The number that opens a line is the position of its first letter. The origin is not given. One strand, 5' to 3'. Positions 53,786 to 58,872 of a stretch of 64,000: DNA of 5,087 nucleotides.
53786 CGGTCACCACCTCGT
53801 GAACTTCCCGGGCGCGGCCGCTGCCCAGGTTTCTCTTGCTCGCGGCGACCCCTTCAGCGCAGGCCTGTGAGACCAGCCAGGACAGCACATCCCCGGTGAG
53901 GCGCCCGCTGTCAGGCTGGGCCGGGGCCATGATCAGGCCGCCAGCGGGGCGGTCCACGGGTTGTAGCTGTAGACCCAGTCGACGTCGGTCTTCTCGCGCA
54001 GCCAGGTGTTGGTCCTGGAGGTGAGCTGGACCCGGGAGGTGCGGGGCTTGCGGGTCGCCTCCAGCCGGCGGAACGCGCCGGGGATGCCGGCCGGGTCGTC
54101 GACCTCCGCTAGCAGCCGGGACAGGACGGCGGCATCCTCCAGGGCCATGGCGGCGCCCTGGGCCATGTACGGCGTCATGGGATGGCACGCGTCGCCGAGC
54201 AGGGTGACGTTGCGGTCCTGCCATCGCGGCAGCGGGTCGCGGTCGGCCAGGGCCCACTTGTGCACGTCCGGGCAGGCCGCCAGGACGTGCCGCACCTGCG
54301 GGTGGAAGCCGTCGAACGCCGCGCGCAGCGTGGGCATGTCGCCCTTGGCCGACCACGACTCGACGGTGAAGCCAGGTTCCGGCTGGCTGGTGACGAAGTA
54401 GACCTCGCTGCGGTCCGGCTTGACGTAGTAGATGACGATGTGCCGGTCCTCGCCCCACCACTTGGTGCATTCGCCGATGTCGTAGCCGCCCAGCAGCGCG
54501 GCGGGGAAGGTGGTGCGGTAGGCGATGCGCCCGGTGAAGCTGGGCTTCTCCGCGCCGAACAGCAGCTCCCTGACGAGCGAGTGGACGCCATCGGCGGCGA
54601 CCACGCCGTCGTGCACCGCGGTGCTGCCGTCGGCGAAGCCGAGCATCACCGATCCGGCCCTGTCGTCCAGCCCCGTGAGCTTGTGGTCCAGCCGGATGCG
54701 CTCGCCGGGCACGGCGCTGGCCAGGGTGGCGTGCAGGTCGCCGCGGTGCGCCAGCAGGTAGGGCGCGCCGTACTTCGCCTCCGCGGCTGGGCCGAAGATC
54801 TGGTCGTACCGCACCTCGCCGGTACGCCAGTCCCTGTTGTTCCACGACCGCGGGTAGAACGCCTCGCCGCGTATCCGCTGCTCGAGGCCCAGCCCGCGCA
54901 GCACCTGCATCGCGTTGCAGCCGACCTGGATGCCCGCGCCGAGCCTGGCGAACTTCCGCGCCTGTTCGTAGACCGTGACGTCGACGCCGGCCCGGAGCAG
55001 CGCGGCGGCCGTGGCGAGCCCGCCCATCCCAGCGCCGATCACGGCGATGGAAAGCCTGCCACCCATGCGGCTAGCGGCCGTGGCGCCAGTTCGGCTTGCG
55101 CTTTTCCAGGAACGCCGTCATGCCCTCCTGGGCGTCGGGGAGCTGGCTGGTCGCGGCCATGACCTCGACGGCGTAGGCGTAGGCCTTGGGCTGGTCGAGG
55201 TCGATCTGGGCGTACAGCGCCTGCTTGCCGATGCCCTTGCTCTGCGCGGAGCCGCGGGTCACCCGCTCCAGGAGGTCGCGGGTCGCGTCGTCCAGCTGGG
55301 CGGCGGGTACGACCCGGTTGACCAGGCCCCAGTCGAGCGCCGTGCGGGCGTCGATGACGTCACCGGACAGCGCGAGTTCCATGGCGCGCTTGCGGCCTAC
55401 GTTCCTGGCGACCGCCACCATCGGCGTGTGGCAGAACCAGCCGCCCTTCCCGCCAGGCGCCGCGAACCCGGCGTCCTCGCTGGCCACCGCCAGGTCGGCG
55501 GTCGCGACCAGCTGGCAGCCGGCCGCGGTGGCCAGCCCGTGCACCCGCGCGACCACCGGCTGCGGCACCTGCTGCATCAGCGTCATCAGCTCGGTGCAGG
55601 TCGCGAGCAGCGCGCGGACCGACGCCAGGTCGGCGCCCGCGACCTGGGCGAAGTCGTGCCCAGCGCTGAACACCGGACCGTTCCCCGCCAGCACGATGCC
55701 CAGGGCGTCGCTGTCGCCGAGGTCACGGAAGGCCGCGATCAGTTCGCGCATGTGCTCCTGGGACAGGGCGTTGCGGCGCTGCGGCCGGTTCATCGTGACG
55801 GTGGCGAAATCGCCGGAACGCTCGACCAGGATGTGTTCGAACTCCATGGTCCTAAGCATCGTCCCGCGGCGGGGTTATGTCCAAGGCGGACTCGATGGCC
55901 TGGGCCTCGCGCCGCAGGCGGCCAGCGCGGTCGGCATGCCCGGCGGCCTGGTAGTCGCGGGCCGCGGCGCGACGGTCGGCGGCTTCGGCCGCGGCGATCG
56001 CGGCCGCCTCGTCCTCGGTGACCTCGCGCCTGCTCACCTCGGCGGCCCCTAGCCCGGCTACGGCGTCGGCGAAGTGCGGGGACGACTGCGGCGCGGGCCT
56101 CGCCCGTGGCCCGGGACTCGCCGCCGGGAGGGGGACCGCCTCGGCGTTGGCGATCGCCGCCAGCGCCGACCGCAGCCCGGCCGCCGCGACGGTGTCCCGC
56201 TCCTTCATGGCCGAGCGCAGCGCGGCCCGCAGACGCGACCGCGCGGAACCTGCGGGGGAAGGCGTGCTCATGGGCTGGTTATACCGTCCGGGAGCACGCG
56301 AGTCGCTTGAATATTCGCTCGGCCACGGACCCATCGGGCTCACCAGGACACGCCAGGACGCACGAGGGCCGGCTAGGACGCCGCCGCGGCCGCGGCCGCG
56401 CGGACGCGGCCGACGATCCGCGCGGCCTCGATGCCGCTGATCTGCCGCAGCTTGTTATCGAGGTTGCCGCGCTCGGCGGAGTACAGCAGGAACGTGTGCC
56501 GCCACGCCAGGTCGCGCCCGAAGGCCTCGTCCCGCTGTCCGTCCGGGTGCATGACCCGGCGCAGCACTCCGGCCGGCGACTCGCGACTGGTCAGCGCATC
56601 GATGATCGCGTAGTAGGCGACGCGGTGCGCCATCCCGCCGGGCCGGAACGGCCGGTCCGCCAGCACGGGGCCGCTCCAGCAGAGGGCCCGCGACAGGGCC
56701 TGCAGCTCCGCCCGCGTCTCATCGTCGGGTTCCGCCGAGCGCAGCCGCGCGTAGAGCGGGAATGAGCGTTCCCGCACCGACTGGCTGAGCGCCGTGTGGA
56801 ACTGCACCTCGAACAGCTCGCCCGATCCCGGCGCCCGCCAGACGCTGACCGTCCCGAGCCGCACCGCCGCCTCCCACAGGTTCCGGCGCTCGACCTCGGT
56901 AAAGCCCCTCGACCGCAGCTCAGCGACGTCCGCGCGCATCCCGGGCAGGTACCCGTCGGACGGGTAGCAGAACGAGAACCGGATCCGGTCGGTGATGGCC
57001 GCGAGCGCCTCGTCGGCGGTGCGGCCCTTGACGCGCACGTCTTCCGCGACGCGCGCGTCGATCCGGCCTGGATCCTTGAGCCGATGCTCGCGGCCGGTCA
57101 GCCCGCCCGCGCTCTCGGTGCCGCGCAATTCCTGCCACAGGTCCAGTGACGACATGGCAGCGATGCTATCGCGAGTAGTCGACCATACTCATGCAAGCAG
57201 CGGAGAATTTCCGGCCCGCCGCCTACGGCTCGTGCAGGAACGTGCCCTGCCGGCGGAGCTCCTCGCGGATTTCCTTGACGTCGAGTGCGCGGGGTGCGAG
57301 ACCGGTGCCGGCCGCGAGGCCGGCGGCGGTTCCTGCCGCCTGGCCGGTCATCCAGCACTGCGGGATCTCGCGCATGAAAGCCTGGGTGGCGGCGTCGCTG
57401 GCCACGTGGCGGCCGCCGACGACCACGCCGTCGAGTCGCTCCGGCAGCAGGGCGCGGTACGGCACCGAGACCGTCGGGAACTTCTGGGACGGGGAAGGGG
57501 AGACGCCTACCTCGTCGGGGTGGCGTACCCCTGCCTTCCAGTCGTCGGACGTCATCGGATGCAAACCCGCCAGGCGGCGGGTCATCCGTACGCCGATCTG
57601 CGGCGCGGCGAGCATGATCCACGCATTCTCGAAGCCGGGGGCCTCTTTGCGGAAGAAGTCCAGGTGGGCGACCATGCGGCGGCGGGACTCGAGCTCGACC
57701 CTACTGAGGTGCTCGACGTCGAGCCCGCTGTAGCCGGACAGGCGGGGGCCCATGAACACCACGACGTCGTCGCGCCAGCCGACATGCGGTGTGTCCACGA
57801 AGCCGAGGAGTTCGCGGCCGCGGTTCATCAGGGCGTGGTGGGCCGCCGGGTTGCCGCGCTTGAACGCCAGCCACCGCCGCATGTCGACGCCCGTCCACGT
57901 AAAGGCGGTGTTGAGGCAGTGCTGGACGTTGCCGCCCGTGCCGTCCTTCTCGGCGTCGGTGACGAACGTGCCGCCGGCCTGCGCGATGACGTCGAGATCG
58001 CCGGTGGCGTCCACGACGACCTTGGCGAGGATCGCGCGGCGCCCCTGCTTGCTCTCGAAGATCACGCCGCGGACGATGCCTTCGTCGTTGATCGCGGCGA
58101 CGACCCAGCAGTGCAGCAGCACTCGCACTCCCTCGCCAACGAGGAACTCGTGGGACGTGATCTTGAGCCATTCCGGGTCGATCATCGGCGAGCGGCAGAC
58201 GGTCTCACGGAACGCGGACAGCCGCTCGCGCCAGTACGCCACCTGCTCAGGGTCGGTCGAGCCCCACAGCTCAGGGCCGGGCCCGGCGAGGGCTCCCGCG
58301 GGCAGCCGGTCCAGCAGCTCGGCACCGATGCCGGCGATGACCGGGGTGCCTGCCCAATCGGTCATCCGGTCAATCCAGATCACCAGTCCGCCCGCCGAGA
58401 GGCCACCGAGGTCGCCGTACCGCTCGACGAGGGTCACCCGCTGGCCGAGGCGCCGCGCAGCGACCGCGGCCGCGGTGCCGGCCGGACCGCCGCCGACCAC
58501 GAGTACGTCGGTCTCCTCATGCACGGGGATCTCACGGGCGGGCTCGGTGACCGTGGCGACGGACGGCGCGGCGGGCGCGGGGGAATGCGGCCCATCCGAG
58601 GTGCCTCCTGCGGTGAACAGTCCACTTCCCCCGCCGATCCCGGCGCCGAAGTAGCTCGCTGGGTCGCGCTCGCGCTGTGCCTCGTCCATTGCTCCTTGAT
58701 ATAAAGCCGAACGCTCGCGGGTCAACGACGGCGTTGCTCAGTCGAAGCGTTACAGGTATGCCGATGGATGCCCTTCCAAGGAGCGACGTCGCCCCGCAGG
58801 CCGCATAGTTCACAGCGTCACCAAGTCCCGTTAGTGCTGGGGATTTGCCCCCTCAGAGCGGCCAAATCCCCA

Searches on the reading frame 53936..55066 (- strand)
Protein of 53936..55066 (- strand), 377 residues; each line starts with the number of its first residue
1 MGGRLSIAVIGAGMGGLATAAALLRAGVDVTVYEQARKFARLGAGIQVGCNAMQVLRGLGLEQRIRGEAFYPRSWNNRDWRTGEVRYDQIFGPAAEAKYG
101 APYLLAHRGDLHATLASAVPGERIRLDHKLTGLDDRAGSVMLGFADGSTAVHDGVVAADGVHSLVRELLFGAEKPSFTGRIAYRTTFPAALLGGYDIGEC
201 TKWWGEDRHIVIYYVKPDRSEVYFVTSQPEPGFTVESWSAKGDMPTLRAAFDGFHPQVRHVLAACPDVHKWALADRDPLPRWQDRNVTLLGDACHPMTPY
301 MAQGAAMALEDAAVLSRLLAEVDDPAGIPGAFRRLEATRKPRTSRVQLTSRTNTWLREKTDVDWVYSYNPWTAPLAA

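Call 7: search_protein_families(library=ncbifam, proteins=[window:53936-55066:-], max_evalue=0.001)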
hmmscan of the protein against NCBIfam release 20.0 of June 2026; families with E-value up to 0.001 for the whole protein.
window:53936-55066:- (377 aa): 73 families (the best 25 are shown)
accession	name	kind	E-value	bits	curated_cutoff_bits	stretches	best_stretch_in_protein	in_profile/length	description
NF006021.0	PRK08163.1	equivalog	1.1e-72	245.3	459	1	6-353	7-353/398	3-hydroxybenzoate 6-monooxygenase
NF005720.0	PRK07538.1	subfamily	8.7e-58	196.2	400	1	6-353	4-364/418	hypothetical protein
NF033623.1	urate_HpxO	equivalog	5.2e-51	173.7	500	1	7-356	2-345/381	FAD-dependent urate hydroxylase HpxO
NF005062.0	PRK06475.1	equivalog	6.8e-49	166.8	524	1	6-353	5-357/401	FAD-binding protein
NF005313.0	PRK06847.1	subfamily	4.8e-48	164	372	1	6-351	6-345/375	hypothetical protein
NF005243.0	PRK06753.1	equivalog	1e-45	156.3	365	1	6-351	2-332/374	hypothetical protein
TIGR03219.1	salicylate_mono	equivalog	8.9e-45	153.1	446.35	1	5-358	1-374/414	salicylate 1-monooxygenase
NF005566.0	PRK07236.1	subfamily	1.5e-29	103.1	333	2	5-190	7-181/386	hypothetical protein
NF005761.0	PRK07588.1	equivalog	3.2e-26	92.2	454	1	7-355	3-347/392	FAD-binding domain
NF004523.0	PRK05868.1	equivalog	6.1e-18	64.8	536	1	7-320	4-317/372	FAD-binding protein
NF004833.1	PRK06185.1-1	subfamily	4.9e-15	55.2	488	2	6-168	4-171/403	FAD-dependent oxidoreductase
NF004829.0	PRK06183.1-3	subfamily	2e-14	53.2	390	2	281-325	284-328/520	bifunctional 3-(3-hydroxy-phenyl)propionate/3-hydroxycinnamic acid hydroxylase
NF033476.1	tet_destruct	subfamily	2.2e-14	53.2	550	1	7-324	6-320/386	tetracycline destructase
NF004780.0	PRK06126.1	subfamily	6.1e-13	47.9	445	2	266-353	286-372/552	hypothetical protein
NF005452.0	PRK07045.1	equivalog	3e-12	46.2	397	1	138-343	140-344/388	putative monooxygenase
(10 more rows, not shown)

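Call 8: search_protein_families(library=pfam, proteins=[window:53936-55066:-], max_evalue=0.001)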
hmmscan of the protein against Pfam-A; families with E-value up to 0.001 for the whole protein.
window:53936-55066:- (377 aa): 5 families
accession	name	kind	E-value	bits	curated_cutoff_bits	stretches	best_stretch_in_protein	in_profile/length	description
PF01494.25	FAD_binding_3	-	1.3e-22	80.9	22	1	6-342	3-341/349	FAD binding domain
PF01593.30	Amino_oxidase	-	2.3e-07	30.9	19.8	0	14-34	1-21/443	Flavin containing amine oxidoreductase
PF13450.12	NAD_binding_8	-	7.2e-07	29.8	21.9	1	9-38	1-30/68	NAD(P)-binding Rossmann-like domain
PF01266.30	DAO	-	9.9e-07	29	27.9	1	7-40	2-35/353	FAD dependent oxidoreductase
PF07992.20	Pyr_redox_2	-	0.00021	21.3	26.1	1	6-40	2-36/291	Pyridine nucleotide-disulphide oxidoreductase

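Call 37: list_cluster_members(proteins=[window:53936-55066:-, window:23848-25023:+, window:25028-27178:+, window:22071-23783:+, window:7286-9664:-, window:56376-57155:-, window:43241-43963:-, window:51598-52875:+])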
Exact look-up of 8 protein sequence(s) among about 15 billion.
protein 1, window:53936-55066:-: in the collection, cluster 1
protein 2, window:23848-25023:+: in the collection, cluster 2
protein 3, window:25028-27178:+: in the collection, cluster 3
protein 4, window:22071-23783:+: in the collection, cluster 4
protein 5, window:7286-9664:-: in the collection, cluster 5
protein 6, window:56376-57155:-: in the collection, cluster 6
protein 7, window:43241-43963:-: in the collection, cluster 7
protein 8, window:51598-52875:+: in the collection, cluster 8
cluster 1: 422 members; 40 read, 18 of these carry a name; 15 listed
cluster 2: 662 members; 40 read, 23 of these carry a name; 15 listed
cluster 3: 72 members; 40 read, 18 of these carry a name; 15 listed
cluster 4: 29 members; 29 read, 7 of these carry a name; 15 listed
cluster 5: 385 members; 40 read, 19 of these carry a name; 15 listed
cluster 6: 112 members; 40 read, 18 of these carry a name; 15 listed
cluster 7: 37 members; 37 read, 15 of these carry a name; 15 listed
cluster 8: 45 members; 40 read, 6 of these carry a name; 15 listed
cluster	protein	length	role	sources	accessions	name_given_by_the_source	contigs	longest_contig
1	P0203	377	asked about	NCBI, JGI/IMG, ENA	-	-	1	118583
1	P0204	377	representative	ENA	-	-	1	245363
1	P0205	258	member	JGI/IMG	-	enoyl-CoA hydratase/carnithine racemase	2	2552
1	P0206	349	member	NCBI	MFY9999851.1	MAG: FAD-dependent monooxygenase, partial [Trebonia sp.]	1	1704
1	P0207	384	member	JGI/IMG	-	6-hydroxynicotinate 3-monooxygenase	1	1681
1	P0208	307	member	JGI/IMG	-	enoyl-CoA hydratase/carnithine racemase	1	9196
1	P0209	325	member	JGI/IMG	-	6-hydroxynicotinate 3-monooxygenase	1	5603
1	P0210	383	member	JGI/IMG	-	salicylate hydroxylase/6-hydroxynicotinate 3-monooxygenase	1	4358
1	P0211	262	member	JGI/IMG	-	enoyl-CoA hydratase/carnithine racemase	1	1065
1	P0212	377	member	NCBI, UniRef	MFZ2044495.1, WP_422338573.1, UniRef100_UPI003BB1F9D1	MAG: FAD-dependent monooxygenase [Trebonia sp.] | FAD-dependent monooxygenase n=1 Tax=Trebonia sp. TaxID=2767075 RepID=UPI003BB1F9D1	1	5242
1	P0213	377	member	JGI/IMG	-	6-hydroxynicotinate 3-monooxygenase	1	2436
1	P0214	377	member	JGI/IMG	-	salicylate hydroxylase/6-hydroxynicotinate 3-monooxygenase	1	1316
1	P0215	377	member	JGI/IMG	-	6-hydroxynicotinate 3-monooxygenase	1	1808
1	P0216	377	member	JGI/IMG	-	6-hydroxynicotinate 3-monooxygenase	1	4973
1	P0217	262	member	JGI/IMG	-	enoyl-CoA hydratase/carnithine racemase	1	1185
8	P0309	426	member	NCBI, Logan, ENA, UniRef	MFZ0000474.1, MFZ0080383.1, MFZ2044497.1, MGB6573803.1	MAG: cysteine--tRNA ligase [Trebonia sp.] | cysteine--tRNA ligase n=1 Tax=Trebonia sp. TaxID=2767075 RepID=UPI003BB16227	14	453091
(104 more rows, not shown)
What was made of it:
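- Cluster members at >=90% identity for 8 window proteins are named Trebonia sp. (call 37).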

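Call 38: find_encoding_contigs(protein=P0309, flank=6000, max_places=8)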
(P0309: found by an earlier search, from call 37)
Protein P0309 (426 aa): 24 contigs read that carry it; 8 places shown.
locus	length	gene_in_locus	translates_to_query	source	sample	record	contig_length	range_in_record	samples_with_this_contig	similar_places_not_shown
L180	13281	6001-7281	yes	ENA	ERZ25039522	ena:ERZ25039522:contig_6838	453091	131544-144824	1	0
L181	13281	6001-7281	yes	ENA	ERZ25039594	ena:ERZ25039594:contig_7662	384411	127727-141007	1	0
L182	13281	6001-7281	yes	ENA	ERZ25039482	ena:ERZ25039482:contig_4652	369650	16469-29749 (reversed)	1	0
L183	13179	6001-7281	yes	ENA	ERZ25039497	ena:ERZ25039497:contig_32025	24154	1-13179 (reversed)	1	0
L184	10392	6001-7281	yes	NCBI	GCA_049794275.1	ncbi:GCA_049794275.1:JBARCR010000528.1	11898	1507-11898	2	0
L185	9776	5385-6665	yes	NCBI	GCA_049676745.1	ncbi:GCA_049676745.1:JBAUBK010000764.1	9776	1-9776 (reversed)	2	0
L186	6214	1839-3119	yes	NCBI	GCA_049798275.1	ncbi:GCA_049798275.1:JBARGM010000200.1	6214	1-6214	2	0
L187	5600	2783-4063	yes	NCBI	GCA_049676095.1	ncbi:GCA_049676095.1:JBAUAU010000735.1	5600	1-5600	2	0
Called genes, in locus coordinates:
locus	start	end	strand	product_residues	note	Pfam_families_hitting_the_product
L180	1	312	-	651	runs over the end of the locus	PF07730:HisKA_3, PF13581:HATPase_c_2 (weak), PF02518:HATPase_c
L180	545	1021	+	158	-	PF19728:DUF6220 (weak)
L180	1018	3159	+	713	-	PF07730:HisKA_3, PF02518:HATPase_c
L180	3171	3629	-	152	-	PF01638:HxlR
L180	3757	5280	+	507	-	PF07690:MFS_1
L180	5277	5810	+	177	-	PF13563:2_5_RNA_ligase2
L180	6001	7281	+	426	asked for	PF01406:tRNA-synt_1e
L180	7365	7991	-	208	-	PF01636:APH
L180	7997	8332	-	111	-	-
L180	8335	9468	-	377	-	PF01266:DAO (weak), PF01494:FAD_binding_3, PF13450:NAD_binding_8 (weak), PF01593:Amino_oxidase (faint)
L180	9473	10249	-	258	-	PF00378:ECH_1, PF16113:ECH_2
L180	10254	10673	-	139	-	PF09424:YqeY (faint)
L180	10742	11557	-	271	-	-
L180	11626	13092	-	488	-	PF00070:Pyr_redox (faint), PF00890:FAD_binding_2 (weak), PF07992:Pyr_redox_2 (weak), PF12831:FAD_oxidored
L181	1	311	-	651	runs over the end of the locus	PF07730:HisKA_3, PF13581:HATPase_c_2 (weak), PF02518:HATPase_c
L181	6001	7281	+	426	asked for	PF01406:tRNA-synt_1e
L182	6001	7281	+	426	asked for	PF01406:tRNA-synt_1e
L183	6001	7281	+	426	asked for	PF01406:tRNA-synt_1e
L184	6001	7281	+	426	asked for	PF01406:tRNA-synt_1e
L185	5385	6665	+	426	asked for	PF01406:tRNA-synt_1e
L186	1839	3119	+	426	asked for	PF01406:tRNA-synt_1e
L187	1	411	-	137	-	PF01638:HxlR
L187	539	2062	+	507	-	PF07690:MFS_1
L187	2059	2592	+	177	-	PF13563:2_5_RNA_ligase2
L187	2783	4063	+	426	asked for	PF01406:tRNA-synt_1e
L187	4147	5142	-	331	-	PF01636:APH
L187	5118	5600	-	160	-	PF01494:FAD_binding_3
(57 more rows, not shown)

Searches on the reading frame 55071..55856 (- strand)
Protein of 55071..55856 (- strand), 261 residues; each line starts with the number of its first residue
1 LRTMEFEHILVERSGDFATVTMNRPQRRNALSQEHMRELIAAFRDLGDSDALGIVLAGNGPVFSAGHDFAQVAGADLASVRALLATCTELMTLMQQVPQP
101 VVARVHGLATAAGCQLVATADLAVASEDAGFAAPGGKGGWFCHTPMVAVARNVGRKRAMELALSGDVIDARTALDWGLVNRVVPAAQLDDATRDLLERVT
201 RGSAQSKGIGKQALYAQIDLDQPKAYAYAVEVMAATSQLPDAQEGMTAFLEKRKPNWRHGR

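Call 20: search_protein_families(library=pfam, proteins=[window:55071-55856:-], max_evalue=0.00001)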
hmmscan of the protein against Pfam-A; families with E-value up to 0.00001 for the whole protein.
window:55071-55856:- (261 aa): 2 families
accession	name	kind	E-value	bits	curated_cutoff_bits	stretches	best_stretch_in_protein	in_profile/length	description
PF00378.25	ECH_1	-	1.5e-53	182.1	27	1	16-258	5-249/251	Enoyl-CoA hydratase/isomerase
PF16113.10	ECH_2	-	1e-23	84.9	27.2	1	18-202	2-191/335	Enoyl-CoA hydratase/isomerase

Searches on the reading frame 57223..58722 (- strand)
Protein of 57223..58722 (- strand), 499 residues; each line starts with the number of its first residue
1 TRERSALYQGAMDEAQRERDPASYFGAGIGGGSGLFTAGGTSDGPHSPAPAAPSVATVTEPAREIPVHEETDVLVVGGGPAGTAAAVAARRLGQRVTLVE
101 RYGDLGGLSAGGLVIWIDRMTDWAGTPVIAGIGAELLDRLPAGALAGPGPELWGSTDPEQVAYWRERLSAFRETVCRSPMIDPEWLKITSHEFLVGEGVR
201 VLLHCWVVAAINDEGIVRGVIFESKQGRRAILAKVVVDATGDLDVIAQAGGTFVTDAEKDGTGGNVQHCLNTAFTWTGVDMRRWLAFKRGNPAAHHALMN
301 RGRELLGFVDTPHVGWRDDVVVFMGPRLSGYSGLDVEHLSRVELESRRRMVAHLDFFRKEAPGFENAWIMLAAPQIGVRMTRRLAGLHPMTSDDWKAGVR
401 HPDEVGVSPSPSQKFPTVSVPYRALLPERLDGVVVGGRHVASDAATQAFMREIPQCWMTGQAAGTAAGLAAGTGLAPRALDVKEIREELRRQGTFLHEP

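Call 20: search_protein_families(library=pfam, proteins=[window:57223-58722:-], max_evalue=0.00001)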
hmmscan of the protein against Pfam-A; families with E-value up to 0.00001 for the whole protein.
window:57223-58722:- (499 aa): 4 families
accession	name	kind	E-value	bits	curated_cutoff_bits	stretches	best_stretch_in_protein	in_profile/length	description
PF12831.13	FAD_oxidored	-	1.2e-77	262.5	27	1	72-489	1-416/416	FAD dependent oxidoreductase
PF07992.20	Pyr_redox_2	-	2.3e-07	31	26.1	1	72-104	2-31/291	Pyridine nucleotide-disulphide oxidoreductase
PF00890.30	FAD_binding_2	-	1.2e-06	28.4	20.4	1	72-108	1-37/414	FAD binding domain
PF00070.33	Pyr_redox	-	5.2e-06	27.3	22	0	73-102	2-31/82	Pyridine nucleotide-disulphide oxidoreductase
